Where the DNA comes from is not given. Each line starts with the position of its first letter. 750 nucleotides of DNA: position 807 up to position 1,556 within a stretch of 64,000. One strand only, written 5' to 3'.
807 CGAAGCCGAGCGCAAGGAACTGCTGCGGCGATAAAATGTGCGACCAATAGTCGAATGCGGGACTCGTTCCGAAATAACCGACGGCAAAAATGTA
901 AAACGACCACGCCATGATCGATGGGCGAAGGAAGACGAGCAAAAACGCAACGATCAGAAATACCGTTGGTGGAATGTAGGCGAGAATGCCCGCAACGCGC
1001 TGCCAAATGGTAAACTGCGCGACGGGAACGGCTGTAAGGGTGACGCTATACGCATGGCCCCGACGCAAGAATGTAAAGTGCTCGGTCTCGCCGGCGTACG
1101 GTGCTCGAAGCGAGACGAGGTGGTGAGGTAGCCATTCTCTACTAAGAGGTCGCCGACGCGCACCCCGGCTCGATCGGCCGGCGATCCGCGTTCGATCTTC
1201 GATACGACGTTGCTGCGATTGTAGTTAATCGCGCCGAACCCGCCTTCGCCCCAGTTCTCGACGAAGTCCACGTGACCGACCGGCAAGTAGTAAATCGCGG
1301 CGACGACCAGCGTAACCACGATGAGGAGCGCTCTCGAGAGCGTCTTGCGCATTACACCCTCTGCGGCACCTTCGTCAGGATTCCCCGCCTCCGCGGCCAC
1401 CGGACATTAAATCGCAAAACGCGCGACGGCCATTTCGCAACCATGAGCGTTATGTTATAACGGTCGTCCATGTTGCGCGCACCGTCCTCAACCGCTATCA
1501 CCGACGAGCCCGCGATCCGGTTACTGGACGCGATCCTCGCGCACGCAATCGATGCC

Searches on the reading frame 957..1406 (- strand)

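Call 43: search_protein_families(library=pfam, proteins=[window:957-1406:-], max_evalue=0.001)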
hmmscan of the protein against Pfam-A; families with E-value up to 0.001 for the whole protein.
window:957-1406:- (150 aa): 1 family
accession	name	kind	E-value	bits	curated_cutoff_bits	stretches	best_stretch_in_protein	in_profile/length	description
PF17820.7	PDZ_6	-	1.2e-06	28.5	27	1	67-90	1-24/54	PDZ domain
